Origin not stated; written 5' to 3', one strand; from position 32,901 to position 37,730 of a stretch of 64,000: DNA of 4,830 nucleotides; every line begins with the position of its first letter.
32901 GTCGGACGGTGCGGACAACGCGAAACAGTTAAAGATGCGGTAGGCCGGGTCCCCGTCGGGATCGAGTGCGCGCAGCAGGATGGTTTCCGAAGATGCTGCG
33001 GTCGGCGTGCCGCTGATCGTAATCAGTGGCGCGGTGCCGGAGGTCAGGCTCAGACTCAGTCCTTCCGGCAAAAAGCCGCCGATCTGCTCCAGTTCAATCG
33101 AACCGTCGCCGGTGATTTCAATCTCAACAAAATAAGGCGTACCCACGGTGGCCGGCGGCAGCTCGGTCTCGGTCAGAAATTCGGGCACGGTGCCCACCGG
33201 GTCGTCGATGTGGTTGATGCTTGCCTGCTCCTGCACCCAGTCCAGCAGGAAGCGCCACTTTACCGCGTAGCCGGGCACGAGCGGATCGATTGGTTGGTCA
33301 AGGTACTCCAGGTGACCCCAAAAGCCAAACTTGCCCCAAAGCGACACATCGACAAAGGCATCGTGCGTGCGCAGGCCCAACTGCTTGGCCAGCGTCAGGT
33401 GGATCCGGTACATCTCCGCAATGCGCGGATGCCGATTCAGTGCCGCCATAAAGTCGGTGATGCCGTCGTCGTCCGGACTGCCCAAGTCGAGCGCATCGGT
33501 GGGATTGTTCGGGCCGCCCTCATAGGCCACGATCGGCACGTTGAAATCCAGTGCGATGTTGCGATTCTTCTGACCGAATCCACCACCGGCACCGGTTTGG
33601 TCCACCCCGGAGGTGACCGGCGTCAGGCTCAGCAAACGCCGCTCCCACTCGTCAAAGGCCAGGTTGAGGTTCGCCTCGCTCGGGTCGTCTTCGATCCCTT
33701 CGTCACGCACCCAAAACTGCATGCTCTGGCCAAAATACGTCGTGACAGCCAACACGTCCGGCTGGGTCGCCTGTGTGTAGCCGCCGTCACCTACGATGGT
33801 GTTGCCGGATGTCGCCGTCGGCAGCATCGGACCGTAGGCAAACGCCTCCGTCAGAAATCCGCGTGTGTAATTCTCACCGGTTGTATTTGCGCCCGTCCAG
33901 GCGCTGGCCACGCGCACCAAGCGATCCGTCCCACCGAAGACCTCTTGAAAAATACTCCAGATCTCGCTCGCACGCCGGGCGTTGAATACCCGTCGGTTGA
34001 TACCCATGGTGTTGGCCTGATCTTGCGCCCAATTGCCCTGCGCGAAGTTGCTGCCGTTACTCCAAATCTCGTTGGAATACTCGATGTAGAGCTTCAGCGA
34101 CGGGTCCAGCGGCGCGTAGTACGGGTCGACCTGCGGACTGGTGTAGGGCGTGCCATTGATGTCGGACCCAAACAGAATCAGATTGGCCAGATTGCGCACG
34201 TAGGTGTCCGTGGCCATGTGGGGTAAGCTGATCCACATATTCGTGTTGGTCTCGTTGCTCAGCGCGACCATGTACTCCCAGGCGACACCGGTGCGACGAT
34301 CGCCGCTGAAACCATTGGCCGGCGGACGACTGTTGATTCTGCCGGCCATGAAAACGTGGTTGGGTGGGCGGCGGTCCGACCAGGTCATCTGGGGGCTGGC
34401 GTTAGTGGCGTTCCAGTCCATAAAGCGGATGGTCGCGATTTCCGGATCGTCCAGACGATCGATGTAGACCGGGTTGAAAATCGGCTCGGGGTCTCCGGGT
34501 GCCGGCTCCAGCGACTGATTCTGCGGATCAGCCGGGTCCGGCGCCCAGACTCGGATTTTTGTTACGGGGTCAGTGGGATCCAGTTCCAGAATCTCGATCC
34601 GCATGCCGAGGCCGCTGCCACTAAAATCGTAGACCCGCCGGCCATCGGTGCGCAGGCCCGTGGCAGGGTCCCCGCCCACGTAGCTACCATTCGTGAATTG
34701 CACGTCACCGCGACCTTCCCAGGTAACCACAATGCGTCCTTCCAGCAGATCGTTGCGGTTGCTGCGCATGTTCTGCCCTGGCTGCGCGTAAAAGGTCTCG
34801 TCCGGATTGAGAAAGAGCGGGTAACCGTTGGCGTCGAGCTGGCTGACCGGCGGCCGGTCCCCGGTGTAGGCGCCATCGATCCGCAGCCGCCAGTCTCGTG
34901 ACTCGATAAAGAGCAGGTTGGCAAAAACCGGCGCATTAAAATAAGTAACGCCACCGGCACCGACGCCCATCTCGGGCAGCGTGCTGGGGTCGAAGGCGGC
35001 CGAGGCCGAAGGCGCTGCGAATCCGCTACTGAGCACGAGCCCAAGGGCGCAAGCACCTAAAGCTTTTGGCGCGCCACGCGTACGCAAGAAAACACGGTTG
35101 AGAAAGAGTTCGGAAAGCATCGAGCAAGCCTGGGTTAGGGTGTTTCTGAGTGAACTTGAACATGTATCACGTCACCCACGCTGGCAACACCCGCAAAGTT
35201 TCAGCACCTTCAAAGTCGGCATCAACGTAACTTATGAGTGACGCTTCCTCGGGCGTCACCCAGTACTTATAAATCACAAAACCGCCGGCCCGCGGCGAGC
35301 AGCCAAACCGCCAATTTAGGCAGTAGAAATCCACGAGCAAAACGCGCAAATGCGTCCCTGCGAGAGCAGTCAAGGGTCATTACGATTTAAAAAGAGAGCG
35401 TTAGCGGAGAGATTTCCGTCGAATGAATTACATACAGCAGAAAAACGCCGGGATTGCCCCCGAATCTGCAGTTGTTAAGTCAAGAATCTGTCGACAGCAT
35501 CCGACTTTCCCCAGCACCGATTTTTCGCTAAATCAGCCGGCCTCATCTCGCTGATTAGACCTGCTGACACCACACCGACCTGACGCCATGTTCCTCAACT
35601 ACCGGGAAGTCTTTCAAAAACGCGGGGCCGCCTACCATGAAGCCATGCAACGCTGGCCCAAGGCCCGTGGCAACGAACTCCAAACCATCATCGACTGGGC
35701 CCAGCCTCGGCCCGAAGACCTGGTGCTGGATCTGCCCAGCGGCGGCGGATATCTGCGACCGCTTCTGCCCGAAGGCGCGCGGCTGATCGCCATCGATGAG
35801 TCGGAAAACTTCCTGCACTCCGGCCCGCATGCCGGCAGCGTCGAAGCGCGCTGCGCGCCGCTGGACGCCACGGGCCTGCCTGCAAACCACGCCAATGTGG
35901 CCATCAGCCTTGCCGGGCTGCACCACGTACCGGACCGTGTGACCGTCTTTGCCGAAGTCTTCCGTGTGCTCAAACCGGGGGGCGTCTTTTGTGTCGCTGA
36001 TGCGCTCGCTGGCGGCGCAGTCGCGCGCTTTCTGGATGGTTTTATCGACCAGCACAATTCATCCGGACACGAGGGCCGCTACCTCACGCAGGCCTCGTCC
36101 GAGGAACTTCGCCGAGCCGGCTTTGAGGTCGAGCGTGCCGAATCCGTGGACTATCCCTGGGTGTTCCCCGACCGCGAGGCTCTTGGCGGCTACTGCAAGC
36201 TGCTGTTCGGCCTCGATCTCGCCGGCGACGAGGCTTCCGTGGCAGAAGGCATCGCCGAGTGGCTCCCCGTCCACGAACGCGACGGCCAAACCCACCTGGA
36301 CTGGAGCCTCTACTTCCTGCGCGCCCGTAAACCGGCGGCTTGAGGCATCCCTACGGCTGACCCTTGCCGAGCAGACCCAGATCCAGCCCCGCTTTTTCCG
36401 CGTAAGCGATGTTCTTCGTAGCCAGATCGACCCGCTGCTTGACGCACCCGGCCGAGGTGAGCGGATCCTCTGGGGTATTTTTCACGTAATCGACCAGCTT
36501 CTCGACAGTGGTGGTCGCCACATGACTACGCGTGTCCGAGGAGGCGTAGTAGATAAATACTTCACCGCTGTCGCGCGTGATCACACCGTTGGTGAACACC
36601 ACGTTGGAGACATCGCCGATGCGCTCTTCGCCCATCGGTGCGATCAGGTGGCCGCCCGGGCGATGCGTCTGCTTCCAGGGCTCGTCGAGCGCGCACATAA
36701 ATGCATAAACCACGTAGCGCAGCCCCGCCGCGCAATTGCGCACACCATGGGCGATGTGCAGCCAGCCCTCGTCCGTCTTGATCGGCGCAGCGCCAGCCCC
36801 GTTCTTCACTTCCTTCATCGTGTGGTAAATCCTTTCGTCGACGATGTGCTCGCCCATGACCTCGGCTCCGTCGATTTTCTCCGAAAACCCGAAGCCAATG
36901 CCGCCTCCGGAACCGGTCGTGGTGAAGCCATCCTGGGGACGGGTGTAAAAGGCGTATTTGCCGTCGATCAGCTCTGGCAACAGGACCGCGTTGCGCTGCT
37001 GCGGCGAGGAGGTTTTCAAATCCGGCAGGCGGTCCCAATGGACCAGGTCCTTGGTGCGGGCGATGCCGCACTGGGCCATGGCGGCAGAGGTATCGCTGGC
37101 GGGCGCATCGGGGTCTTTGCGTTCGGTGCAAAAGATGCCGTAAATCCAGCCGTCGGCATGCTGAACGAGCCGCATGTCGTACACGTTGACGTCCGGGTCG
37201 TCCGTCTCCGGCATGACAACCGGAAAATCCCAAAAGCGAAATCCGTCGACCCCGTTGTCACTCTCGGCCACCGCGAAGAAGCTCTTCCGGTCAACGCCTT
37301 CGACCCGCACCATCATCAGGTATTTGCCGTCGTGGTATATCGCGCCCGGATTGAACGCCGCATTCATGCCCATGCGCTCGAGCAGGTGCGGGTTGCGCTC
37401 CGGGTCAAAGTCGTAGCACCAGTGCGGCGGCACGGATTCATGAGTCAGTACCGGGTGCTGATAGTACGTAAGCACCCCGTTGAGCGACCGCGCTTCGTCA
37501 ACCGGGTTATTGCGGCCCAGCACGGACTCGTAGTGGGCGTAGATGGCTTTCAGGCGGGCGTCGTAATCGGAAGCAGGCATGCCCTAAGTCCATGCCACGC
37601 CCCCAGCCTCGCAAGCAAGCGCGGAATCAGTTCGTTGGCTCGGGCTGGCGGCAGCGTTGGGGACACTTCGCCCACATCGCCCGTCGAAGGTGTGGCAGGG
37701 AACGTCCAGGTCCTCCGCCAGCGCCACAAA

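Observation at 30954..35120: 1388-aa secreted protein with an unassigned TIM-barrel-like catalytic module and a recent internal duplication of a ~237-aa LamG-like domain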

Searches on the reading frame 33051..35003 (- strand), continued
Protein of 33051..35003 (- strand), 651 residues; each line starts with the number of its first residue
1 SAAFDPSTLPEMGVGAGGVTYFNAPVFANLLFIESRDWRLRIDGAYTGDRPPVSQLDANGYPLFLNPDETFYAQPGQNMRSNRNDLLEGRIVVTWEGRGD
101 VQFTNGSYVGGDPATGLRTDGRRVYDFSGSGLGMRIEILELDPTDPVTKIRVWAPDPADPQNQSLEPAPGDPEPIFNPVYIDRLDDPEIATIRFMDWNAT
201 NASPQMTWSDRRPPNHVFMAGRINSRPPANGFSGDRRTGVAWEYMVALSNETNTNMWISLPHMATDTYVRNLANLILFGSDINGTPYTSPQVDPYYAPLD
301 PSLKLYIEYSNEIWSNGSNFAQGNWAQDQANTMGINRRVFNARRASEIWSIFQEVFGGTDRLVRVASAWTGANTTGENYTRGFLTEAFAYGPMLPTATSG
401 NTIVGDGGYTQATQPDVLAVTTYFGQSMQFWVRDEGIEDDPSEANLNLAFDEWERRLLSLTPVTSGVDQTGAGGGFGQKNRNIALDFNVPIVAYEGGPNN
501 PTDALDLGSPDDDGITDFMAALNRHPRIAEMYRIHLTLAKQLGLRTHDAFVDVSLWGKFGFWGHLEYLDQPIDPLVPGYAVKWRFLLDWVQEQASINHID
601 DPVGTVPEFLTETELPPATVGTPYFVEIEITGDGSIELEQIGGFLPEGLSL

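Call 61: search_protein_families(library=pfam, proteins=[L032:5-2812:+, L054:2721-3827:-, L037:12510-16805:+, L042:16336-17883:+, L027:13834-15360:-, L079:3972-5051:-], max_evalue=0.001)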
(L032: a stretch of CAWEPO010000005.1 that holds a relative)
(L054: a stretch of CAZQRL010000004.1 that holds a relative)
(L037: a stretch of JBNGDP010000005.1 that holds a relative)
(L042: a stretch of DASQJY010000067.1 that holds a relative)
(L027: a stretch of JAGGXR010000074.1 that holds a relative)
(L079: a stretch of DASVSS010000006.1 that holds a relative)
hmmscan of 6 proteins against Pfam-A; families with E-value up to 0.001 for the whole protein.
L032:5-2812:+ (935 aa): 5 families
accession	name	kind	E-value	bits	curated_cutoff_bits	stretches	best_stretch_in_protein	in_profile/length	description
PF00072.30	Response_reg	-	6.1e-49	165.3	30.2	2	673-786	1-110/111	Response regulator receiver domain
PF02518.31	HATPase_c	-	2.7e-32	112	26.4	1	391-505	1-109/111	Histidine kinase-, DNA gyrase B-, and HSP90-like ATPase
PF00512.31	HisKA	-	1.3e-23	83.3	26.9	1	279-344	1-66/66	His Kinase A (phospho-acceptor) domain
PF01627.28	Hpt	-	1.7e-10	41.5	24.6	1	846-925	2-81/84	Hpt domain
PF00672.30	HAMP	-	2.7e-08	34.4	25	1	211-259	3-51/53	HAMP domain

L054:2721-3827:- (368 aa): 1 family
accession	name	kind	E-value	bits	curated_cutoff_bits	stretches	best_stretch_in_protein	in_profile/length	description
PF00356.27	LacI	-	8.9e-07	29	27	1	7-52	1-46/46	Bacterial regulatory proteins, lacI family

L037:12510-16805:+ (1431 aa): 11 families
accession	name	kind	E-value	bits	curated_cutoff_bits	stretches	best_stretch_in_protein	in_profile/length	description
PF00884.28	Sulfatase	-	8e-32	111.2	25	1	430-794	2-300/301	Sulfatase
PF00041.27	fn3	-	6e-18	65.3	25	2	336-418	2-82/84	Fibronectin type III domain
PF17963.7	Big_9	-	6.8e-14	53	23.6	1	1131-1221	1-89/89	Bacterial Ig domain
PF25275.1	Golvesin_C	-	5.5e-12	46.3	31.6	1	1046-1124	52-131/132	Golvesin C-terminal domain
PF17892.7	Cadherin_5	-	7.9e-10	38.9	26.5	1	1131-1222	2-97/98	Cadherin-like domain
PF16347.10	SGSH_C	-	4.6e-09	37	29.3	1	742-891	1-150/154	N-sulphoglucosamine sulphohydrolase, C-terminal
PF17803.7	Cadherin_4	-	1.3e-08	35.6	25.1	1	1128-1189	8-71/71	Bacterial cadherin-like domain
PF18998.6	Flg_new_2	-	3.6e-08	33.7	23.6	1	1231-1297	3-71/73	Divergent InlB B-repeat domain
PF07679.22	I-set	-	2.2e-07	31.3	23.7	1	903-974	2-82/90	Immunoglobulin I-set domain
PF13927.12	Ig_3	-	0.00014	22.7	30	0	901-969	1-78/78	Immunoglobulin domain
PF25059.1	FN3_DSCAM-DSCAML_C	-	0.00047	20.9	39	0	373-413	34-73/89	DSCAM/DSCAML C-terminal Fn3-like domain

L042:16336-17883:+ (515 aa): 3 families
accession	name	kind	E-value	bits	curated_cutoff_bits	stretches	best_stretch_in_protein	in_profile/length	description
PF00005.33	ABC_tran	-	8e-20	72.3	25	1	161-291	2-135/137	ABC transporter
PF13304.12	AAA_21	-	8.2e-06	26.5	27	1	174-194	3-23/304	AAA domain, putative AbiEii toxin, Type IV TA system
PF13555.12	AAA_29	-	0.00054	20.1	27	0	161-198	13-50/61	P-loop containing region of AAA domain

L027:13834-15360:- (508 aa): 5 families
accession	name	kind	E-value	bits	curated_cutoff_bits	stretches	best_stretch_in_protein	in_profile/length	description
PF01743.26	PolyA_pol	-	9.2e-35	120.2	23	1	82-202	1-126/126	Poly A polymerase head domain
PF12627.12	PolyA_pol_RNAbd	-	3.7e-16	59.1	22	1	229-289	1-61/64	Probable RNA and SrmB- binding site of polymerase A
PF01966.28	HD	-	2.3e-08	34.7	22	1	307-398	2-92/116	HD domain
PF13735.12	tRNA_NucTran2_2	-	3.6e-06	27.5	27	1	456-494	105-144/149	tRNA nucleotidyltransferase domain 2 putative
PF06576.17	DUF1133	-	0.00016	21.6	23.1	1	59-185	50-174/176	Protein of unknown function (DUF1133)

L079:3972-5051:- (359 aa): 1 family
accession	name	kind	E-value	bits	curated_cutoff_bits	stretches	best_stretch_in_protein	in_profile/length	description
PF00248.27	Aldo_ket_red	-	2.5e-63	214.3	24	1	53-356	4-289/291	Aldo/keto reductase family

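Call 68: find_homologous_proteins(query=P0250)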
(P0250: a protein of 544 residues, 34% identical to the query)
Query P0250 (544 aa): 1661 proteins with E <= 0.001 among 8000 candidates; the best 120 are listed.
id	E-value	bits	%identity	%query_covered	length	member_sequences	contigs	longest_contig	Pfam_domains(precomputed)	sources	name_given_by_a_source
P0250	0.0e+0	1259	100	100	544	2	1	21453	-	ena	-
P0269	4.5e-199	681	61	91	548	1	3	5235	-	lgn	-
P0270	7.4e-186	637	57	97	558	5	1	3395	-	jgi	-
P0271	1.5e-179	616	58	93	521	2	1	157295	-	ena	-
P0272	5.8e-179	614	55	97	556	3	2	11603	-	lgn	-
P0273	1.9e-178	613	56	94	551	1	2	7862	-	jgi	jgi:hypothetical protein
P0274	8.2e-178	611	56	96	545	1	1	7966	-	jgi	jgi:hypothetical protein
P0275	1.7e-174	600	55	98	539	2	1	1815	-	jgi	jgi:hypothetical protein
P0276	4.8e-169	582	53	98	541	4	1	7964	-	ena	-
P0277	1.7e-142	494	63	64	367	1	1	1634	-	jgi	jgi:hypothetical protein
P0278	2.2e-140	487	59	71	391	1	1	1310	-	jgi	jgi:hypothetical protein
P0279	3.8e-123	430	44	91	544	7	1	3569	-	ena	-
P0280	9.1e-121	422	43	98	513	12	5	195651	-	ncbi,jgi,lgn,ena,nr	ncbi:MAG TPA: hypothetical protein PLU87_06220 [Sedimentisphaerales bacterium]|nr:hypothetical prote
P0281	2.1e-120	421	41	96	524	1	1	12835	-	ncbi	-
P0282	2.5e-120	421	44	94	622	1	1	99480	PF18962.8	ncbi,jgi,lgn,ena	-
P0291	2.1e-116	408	44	94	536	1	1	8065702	-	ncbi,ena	-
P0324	2.6e-113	398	42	92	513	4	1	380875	-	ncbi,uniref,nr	ncbi:hypothetical protein [Anaerobaca lacustris]|uniref:Cellulose-binding protein n=1 Tax=Anaerobaca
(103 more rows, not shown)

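Call 81: find_encoding_contigs(protein=P0324, flank=8000, max_places=1)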
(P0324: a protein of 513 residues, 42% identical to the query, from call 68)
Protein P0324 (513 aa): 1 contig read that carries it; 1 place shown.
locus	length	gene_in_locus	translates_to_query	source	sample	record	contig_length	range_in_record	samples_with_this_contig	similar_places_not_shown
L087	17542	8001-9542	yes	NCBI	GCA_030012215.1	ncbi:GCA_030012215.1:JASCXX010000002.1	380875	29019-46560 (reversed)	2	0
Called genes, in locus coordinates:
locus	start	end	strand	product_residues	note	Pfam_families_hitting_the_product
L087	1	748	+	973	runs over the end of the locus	PF13385:Laminin_G_3, PF00754:F5_F8_type_C (weak), PF22633:F5_F8_type_C_2 (faint)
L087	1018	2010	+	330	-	PF01555:N6_N4_Mtase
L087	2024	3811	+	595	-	PF20154:LNT_N, PF00795:CN_hydrolase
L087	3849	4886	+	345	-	PF02985:HEAT (faint), PF13646:HEAT_2 (weak), PF21581:SCD (faint), PF03130:HEAT_PBS (faint), PF13646:HEAT_2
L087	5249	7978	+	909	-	PF25788:Ig_Rha78A_N, PF08531:Bac_rhamnosid_N, PF05592:Bac_rhamnosid, PF17389:Bac_rhamnosid6H, PF22422:MGH1-like_GH (weak), PF17390:Bac_rhamnosid_C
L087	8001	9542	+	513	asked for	-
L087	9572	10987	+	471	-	PF01408:GFO_IDH_MocA (weak), PF22725:GFO_IDH_MocA_C3 (weak)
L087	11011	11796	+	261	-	-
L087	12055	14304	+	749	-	PF22842:Pel9A-like_beta_helix, PF07602:DUF1565 (faint), PF21258:Glyco_hydro_120_ins, PF03422:CBM_6, PF18099:CBM_35_2 (faint), PF21258:Glyco_hydro_120_ins (weak), PF05048:NosD (faint), PF13229:Beta_helix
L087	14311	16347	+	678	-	PF14508:GH97_N, PF10566:Glyco_hydro_97, PF14509:GH97_C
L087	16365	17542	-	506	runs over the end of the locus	PF00150:Cellulase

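Call 82: find_encoding_contigs(protein=P0291, flank=8000, max_places=1)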
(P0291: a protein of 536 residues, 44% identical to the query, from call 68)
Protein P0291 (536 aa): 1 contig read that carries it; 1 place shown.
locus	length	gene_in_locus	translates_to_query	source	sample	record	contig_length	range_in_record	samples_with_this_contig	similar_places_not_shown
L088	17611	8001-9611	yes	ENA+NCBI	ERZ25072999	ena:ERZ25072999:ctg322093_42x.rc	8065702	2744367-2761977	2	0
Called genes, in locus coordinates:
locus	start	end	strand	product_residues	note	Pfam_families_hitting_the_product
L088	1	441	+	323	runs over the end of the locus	PF13646:HEAT_2 (weak), PF02985:HEAT (faint), PF13646:HEAT_2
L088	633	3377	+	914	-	PF00082:Peptidase_S8, PF10633:NPCBM_assoc (faint)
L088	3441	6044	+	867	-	PF13385:Laminin_G_3, PF03372:Exo_endo_phos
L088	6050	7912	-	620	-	PF00512:HisKA, PF02518:HATPase_c, PF00072:Response_reg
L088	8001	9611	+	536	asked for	-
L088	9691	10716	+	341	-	PF05721:PhyH (weak)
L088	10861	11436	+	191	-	-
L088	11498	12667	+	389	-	-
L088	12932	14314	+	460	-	PF01548:DEDD_Tnp_IS110, PF02371:Transposase_20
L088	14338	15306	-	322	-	PF00756:Esterase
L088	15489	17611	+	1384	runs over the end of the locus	PF27051:TamB_N (faint), PF04357:TamB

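Call 83: find_encoding_contigs(protein=P0068, flank=8000, max_places=1)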
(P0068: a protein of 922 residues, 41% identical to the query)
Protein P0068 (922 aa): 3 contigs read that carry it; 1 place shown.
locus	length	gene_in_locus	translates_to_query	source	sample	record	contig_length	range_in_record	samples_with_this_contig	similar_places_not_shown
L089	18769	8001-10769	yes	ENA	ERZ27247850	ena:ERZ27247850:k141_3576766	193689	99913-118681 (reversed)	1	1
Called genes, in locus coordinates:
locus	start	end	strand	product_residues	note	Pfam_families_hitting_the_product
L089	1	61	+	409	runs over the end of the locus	PF01743:PolyA_pol, PF12627:PolyA_pol_RNAbd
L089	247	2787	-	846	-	PF07581:Glug (faint)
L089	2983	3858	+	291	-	PF04542:Sigma70_r2, PF08281:Sigma70_r4_2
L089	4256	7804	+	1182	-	PF13385:Laminin_G_3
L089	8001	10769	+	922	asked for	-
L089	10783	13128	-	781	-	-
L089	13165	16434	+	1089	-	PF13385:Laminin_G_3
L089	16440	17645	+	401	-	PF04205:FMN_bind, PF12801:Fer4_5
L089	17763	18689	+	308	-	PF00005:ABC_tran, PF13175:AAA_15 (faint), PF13304:AAA_21, PF27102:NodI_C (weak)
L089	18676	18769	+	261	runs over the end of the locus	PF01061:ABC2_membrane, PF12698:ABC2_membrane_3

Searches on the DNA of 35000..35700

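Call 76: search_rna_families(source=window, start=35000, end=35700, threshold=evalue, max_evalue=1)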
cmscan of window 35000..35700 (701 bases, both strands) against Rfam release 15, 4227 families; matches with E-value up to 1: 0.
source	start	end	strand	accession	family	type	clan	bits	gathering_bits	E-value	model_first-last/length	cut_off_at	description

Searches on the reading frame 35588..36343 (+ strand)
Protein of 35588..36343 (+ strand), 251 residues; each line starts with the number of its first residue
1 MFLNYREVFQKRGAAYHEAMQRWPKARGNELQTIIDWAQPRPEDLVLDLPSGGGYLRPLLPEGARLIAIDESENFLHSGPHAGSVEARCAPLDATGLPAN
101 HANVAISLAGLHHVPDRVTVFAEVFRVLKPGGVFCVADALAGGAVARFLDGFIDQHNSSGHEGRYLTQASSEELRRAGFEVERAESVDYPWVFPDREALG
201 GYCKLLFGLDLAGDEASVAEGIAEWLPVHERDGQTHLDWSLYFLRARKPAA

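Call 8: search_protein_families(library=pfam, proteins=[window:35588-36343:+], max_evalue=0.001)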
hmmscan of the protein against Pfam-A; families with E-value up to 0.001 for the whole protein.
window:35588-36343:+ (251 aa): 7 families
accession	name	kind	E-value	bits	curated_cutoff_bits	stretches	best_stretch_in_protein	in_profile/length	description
PF08241.18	Methyltransf_11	-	3.7e-13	50.4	21.2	1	47-135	1-94/95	Methyltransferase domain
PF13649.12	Methyltransf_25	-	7.1e-10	39.9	27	1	46-132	1-97/97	Methyltransferase domain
PF08242.18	Methyltransf_12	-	6.7e-07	30.4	30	1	47-134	1-98/98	Methyltransferase domain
PF13489.12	Methyltransf_23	-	1.2e-05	25.6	27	1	41-182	21-162/164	Methyltransferase domain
PF13847.12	Methyltransf_31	-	2.9e-05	24.2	27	1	93-140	62-113/145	Methyltransferase domain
PF01209.24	Ubie_methyltran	-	0.00036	20.4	20.1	1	104-136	120-151/233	ubiE/COQ5 methyltransferase family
PF05148.21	Methyltransf_8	-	0.00062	20.1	27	0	5-138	37-158/219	Hypothetical methyltransferase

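Call 65: search_protein_families(library=ncbifam, proteins=[window:35588-36343:+], max_evalue=0.001)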
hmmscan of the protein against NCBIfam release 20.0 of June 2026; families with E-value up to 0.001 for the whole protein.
window:35588-36343:+ (251 aa): 12 families
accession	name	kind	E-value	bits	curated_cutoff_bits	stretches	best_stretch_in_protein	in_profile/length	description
NF045667.1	MTase_DVU1556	equivalog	1.7e-10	40.7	155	1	34-185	14-166/213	DVU_1556 family methyltransferase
NF008823.0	PRK11873.1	subfamily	3.4e-09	36.6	263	1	41-154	76-199/272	arsenite methyltransferase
NF001241.0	PRK00216.1-2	equivalog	5.6e-07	29.4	327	1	38-138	47-149/231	demethylmenaquinone methyltransferase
TIGR02072.1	BioC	equivalog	1.8e-06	27.9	184.95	1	29-190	21-182/244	malonyl-ACP O-methyltransferase BioC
NF041536.1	ArsM_DUF2284_UU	exception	2.6e-06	26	575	1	98-153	142-197/459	arsenite methyltransferase/DUF2284 domain selenoprotein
NF041537.1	ArsM_AhpD_UU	exception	2.8e-06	26.4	510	1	93-180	137-223/345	arsenite methyltransferase/AhpD domain selenoprotein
TIGR01934.1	MenG_MenH_UbiE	subfamily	7.2e-06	25.5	158.35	1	33-139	30-144/223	ubiquinone/menaquinone biosynthesis methyltransferase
NF001244.0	PRK00216.1-5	equivalog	8.8e-06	25.2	216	1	33-138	39-155/236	bifunctional demethylmenaquinone methyltransferase/2-methoxy-6-polyprenyl-1,4-benzoquinol methylase UbiE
NF041820.1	daptide_MTase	equivalog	1e-05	25.1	175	0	25-77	20-72/243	daptide-type RiPP biosynthesis methyltransferase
NF043040.1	corrin_prot_MT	hypoth_equivalog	1.7e-05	24.4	180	0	8-142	7-153/216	corrinoid protein-associated methyltransferase CpaM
NF040538.1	methyl_ArsM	equivalog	0.00012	21.4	500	1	114-179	186-250/356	arsinothricin biosynthesis methyltransferase ArsM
NF010703.0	PRK14103.1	equivalog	0.00049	19.6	320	1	35-136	22-124/256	trans-aconitate 2-methyltransferase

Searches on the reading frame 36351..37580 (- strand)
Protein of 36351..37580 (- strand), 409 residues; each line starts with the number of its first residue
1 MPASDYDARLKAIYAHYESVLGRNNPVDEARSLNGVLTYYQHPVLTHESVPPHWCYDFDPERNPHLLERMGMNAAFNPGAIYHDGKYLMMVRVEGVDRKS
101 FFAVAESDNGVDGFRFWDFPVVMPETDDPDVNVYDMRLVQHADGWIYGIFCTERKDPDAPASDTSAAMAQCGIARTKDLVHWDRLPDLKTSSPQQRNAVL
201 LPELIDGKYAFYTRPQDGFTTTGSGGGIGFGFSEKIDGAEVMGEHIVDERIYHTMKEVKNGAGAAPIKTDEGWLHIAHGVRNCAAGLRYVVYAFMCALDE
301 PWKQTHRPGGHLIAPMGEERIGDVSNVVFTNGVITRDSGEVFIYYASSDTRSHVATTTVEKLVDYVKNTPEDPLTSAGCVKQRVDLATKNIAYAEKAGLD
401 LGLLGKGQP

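Call 8: search_protein_families(library=pfam, proteins=[window:36351-37580:-], max_evalue=0.001)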
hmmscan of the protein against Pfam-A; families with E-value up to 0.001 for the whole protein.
window:36351-37580:- (409 aa): 3 families
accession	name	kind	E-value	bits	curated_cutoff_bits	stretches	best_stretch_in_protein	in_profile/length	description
PF04041.19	Glyco_hydro_130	-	6.9e-21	74.9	26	1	73-367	33-319/320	beta-1,4-mannooligosaccharide phosphorylase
PF04616.20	Glyco_hydro_43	-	0.00011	22.1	32.2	0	70-156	61-144/288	Glycosyl hydrolases family 43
PF08950.16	DUF1861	-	0.00016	21.3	28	1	190-354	124-287/296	Protein of unknown function (DUF1861)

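Call 65: search_protein_families(library=ncbifam, proteins=[window:36351-37580:-], max_evalue=0.001)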
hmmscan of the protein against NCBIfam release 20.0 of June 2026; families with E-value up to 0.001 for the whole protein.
window:36351-37580:- (409 aa): 2 families
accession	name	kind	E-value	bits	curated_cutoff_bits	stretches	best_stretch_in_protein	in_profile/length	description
NF052550.1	BManbPhaseBMBP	equivalog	1.8e-19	70.2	450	1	68-362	19-294/296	beta-1,2-mannobiose phosphorylase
NF050092.1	BtaManbiosPhlase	equivalog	1.6e-18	66.8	550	1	100-364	107-348/351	BtaManbiosPhlase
